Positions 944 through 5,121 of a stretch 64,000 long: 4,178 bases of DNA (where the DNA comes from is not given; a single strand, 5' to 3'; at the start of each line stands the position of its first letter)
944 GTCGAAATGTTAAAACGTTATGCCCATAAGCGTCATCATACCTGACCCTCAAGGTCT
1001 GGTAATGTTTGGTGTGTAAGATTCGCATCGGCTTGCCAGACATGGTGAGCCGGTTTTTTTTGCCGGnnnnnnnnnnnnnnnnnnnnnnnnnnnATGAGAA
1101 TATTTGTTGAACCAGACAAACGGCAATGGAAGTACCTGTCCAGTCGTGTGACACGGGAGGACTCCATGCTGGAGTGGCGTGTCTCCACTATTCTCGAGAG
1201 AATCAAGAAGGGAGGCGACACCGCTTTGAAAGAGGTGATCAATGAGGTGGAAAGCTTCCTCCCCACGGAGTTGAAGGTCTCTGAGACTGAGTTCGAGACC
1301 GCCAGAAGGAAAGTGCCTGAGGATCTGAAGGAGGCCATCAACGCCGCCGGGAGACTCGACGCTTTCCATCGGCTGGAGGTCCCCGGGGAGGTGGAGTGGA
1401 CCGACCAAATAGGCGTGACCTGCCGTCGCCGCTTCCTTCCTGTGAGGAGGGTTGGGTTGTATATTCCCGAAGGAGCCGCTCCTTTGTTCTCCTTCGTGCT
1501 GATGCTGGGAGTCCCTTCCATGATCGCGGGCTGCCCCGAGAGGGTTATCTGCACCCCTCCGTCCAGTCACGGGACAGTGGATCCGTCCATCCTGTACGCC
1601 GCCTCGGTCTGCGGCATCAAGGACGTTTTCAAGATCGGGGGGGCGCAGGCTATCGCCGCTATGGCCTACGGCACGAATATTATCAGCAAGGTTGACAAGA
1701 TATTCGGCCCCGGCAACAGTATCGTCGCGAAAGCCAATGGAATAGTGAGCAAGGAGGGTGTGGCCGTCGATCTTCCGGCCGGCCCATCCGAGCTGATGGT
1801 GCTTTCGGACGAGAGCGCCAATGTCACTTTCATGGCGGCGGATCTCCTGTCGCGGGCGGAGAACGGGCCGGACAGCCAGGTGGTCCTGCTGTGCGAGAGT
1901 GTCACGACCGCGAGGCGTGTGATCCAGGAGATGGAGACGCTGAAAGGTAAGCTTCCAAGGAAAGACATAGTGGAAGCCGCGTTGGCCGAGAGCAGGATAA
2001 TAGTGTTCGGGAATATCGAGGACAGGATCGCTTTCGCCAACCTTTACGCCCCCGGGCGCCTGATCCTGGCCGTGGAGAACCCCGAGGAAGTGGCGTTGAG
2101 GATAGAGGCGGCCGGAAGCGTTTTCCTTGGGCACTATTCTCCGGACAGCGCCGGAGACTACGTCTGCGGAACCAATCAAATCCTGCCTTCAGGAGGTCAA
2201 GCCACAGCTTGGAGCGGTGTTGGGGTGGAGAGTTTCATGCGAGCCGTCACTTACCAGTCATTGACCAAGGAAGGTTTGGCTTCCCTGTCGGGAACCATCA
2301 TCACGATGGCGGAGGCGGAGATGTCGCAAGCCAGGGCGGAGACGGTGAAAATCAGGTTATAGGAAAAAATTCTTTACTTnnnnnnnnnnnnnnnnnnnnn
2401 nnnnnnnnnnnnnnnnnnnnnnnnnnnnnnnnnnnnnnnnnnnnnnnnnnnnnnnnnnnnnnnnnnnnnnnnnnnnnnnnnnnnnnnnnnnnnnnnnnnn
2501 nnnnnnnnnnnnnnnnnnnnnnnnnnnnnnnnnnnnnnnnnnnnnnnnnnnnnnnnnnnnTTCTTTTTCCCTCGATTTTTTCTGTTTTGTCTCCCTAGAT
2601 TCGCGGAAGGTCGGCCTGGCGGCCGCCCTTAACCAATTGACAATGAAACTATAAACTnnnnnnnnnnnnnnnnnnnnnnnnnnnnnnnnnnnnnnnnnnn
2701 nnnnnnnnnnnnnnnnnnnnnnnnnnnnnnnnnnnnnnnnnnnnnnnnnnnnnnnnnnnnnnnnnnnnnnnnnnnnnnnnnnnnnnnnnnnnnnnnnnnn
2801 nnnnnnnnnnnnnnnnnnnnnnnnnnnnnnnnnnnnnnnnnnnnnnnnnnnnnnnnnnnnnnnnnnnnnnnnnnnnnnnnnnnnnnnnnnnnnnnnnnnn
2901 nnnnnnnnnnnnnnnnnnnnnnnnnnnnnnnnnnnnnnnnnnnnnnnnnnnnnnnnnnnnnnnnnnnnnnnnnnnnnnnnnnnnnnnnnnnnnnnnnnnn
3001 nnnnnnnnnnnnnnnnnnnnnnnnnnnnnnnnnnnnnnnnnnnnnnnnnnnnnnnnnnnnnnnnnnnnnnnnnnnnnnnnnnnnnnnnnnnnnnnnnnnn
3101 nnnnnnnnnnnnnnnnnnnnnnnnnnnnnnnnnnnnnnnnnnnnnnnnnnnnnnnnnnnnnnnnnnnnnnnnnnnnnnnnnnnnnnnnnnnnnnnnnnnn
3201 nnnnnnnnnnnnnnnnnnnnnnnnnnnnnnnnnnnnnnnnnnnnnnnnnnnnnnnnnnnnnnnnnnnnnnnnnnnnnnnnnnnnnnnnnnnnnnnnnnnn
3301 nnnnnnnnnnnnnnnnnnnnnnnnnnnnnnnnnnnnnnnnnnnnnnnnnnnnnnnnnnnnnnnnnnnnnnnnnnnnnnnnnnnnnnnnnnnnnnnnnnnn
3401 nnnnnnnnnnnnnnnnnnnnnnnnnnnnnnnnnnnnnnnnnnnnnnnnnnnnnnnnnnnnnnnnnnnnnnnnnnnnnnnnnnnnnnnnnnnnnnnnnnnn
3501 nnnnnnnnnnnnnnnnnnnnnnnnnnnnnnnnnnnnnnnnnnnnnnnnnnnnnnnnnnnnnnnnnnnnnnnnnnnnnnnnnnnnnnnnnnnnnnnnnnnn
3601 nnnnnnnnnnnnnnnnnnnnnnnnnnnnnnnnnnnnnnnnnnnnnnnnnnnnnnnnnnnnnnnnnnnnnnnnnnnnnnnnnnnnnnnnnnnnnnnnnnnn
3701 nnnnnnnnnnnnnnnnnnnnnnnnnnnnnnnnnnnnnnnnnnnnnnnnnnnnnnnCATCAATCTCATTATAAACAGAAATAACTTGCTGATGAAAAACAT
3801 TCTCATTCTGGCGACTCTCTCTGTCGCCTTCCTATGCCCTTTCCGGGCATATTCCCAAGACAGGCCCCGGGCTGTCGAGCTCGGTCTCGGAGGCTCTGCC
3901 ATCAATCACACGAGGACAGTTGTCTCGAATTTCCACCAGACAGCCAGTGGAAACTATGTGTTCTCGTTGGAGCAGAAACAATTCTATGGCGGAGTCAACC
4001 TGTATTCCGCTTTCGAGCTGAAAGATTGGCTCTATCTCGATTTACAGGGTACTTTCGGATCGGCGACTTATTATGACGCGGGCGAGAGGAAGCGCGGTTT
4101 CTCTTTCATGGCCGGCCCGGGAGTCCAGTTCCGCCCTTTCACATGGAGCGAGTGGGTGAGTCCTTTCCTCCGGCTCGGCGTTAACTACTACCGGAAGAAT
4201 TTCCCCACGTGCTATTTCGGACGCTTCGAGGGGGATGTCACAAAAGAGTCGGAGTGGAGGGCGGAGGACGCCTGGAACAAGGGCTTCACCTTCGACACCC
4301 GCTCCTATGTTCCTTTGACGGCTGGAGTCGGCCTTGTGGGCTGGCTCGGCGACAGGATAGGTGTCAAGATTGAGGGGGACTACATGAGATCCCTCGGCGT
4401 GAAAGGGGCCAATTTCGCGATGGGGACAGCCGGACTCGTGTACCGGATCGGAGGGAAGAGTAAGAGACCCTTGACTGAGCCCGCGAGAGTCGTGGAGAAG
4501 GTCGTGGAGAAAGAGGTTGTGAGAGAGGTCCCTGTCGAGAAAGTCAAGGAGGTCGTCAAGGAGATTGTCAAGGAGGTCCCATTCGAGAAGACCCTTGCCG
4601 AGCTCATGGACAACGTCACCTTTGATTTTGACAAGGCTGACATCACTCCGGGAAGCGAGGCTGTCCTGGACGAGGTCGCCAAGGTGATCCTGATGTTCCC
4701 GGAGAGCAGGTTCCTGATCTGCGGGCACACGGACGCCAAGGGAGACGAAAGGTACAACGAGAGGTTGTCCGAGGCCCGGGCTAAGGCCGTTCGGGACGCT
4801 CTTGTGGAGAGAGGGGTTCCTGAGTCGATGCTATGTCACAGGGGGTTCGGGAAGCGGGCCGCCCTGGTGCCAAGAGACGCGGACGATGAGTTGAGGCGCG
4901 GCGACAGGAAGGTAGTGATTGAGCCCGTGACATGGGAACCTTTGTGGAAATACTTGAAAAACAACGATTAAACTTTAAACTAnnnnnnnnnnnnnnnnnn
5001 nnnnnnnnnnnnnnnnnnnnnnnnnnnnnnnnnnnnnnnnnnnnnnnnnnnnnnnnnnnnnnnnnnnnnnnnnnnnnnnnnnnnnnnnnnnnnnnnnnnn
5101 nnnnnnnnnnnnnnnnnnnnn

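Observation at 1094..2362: His-starvation-controlled HisD homologue with its catalytic centre replaced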

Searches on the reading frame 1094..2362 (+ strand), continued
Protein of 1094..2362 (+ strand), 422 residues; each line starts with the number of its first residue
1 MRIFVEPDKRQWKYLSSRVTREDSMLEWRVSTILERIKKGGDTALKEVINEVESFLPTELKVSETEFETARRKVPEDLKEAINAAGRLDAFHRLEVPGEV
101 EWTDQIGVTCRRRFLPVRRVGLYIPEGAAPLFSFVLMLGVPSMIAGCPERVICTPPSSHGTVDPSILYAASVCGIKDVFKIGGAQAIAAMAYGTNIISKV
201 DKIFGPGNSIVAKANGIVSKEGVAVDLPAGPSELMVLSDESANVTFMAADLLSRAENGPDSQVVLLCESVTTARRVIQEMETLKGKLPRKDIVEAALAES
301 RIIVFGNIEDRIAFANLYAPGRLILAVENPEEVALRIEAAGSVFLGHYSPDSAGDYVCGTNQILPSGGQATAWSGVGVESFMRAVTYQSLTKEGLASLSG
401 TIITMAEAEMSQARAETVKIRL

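Call 73: find_homologous_proteins(query=L004:6117-7766:+, max_evalue=1e-30)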
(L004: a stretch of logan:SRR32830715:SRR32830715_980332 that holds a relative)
Query L004:6117-7766:+ (550 aa): 8000 proteins with E <= 1e-30 among 8000 candidates; the best 120 are listed.
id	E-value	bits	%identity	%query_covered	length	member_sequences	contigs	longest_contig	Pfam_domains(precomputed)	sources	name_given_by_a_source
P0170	0.0e+0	1147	92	100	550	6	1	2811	PF00155.28,PF00475.25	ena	-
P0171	8.3e-273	924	74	100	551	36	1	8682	PF00155.28,PF00475.25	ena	-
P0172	1.9e-272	923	73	100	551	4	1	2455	PF00155.28,PF00475.25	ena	-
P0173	1.0e-271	920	74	100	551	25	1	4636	PF00155.28,PF00475.25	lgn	-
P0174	6.6e-269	911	73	100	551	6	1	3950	PF00155.28,PF00475.25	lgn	-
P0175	1.6e-267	906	72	100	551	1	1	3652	PF00155.28,PF00475.25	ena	-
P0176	1.0e-266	904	73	100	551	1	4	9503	PF00155.28,PF00475.25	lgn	-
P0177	2.6e-266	902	73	100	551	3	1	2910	PF00155.28,PF00475.25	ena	-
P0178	3.7e-266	902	73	100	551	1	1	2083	PF00155.28,PF00475.25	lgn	-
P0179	3.9e-266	902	73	100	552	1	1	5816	PF00155.28,PF00475.25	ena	-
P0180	4.1e-266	902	72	100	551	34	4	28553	PF00155.28,PF00475.25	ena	-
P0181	3.2e-265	899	73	98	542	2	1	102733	PF00155.28,PF00475.25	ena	-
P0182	5.8e-264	895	72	99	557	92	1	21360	PF00155.28,PF00475.25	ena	-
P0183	1.3e-262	890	72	100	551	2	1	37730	PF00155.28,PF00475.25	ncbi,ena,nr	ncbi:MAG: histidinol-phosphate transaminase [Bacteroidales bacterium]|nr:histidinol-phosphate transa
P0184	1.4e-261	887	71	100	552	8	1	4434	PF00155.28,PF00475.25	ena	-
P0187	2.7e-256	869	71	100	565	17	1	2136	PF00155.28,PF00475.25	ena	-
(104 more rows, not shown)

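Call 74: find_encoding_contigs(protein=P0170, flank=3000, max_places=4)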
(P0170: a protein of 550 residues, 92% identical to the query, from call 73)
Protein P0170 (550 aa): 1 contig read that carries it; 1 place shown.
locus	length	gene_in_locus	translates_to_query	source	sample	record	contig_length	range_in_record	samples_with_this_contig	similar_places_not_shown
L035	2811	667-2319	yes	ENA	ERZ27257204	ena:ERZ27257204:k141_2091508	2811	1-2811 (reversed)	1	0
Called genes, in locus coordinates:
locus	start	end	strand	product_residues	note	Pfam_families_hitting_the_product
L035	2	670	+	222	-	?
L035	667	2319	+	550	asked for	PF00155:Aminotran_1_2, PF00475:IGPD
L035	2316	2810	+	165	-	?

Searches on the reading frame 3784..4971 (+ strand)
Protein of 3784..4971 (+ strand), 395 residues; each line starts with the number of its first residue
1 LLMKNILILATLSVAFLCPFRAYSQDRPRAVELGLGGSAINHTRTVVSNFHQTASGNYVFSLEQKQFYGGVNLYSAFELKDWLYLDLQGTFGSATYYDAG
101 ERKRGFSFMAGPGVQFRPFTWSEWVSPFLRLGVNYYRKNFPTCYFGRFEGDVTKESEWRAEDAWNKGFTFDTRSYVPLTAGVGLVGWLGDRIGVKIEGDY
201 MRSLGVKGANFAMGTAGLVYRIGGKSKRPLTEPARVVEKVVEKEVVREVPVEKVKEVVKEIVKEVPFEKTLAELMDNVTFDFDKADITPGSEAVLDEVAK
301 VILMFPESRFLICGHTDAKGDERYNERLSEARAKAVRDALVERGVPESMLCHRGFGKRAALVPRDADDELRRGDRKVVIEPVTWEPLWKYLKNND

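Call 76: search_protein_families(library=pfam, proteins=[window:3784-4971:+], max_evalue=0.00001)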
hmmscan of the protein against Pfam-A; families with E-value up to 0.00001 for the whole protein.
window:3784-4971:+ (395 aa): 1 family
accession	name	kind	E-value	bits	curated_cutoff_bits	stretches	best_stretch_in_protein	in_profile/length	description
PF00691.25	OmpA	-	1.3e-19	70.7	27.2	1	279-368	1-92/98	OmpA family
